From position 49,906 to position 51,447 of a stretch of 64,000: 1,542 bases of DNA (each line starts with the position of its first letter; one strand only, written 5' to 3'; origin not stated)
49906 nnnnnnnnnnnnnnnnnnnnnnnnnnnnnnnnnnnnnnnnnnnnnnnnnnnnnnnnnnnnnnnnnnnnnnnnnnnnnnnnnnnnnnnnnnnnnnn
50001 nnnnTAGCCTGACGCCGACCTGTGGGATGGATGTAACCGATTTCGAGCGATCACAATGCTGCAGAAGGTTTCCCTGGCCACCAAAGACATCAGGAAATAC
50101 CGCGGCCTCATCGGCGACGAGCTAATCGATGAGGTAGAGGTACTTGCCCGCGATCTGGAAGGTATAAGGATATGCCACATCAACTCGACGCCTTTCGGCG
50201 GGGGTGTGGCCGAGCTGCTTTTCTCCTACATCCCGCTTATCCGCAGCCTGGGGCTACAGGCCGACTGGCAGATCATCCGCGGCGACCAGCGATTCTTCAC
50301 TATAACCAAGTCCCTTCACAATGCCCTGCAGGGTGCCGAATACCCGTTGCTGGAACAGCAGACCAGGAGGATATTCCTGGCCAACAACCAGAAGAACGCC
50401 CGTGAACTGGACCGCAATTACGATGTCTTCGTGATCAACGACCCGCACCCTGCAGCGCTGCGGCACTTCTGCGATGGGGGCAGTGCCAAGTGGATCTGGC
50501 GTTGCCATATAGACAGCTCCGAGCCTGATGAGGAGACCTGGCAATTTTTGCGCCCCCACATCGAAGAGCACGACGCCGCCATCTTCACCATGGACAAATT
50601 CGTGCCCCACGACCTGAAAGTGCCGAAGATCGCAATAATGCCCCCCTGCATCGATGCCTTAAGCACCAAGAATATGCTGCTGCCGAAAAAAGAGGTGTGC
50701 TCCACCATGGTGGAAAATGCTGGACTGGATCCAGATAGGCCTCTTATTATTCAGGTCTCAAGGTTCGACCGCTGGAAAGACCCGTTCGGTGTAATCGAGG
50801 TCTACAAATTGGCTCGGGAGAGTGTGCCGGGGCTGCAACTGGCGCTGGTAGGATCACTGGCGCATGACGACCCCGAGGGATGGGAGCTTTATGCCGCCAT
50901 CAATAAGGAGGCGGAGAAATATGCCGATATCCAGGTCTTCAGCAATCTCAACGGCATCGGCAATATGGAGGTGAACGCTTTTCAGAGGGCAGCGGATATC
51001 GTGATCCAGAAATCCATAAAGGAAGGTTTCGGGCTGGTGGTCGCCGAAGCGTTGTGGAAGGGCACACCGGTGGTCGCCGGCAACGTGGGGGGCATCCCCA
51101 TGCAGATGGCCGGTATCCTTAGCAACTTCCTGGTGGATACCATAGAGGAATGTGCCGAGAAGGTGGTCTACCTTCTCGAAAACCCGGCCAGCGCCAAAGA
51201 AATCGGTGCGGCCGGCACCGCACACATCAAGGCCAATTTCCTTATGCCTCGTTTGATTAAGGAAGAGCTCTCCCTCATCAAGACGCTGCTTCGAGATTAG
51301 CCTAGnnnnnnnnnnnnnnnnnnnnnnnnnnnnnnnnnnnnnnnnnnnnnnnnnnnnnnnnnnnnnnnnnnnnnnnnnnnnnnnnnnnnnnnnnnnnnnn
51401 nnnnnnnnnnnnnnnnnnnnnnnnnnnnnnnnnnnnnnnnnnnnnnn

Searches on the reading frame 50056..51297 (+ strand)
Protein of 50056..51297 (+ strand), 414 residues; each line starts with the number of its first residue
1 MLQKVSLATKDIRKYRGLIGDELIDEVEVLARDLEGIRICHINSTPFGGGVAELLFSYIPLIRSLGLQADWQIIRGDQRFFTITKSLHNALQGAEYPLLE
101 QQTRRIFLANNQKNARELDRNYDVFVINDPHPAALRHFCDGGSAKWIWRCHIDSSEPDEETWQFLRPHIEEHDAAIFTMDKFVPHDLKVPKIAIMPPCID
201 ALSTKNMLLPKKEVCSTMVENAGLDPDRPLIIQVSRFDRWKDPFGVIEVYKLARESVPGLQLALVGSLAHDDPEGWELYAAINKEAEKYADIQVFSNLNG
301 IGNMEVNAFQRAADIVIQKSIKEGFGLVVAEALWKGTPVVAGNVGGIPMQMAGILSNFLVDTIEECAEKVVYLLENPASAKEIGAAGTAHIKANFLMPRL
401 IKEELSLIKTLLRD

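Call 12: search_protein_families(library=pfam, proteins=[window:50056-51297:+], max_evalue=0.00001)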
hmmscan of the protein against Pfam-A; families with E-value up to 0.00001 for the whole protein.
window:50056-51297:+ (414 aa): 4 families
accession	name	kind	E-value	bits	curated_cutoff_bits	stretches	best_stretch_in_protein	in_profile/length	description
PF21269.3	TreT_GT1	-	3.7e-51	173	27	1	41-184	1-144/144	Trehalose synthase, N-terminal domain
PF00534.26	Glycos_transf_1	-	2.5e-21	76.4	26.4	1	222-388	9-170/172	Glycosyl transferases group 1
PF13692.12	Glyco_trans_1_4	-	8.5e-13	49.2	27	1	229-376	2-142/142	Glycosyl transferases group 1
PF20706.3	GT4-conflict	-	1.1e-06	28.4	26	1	305-352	274-321/385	Family 4 Glycosyltransferase in conflict systems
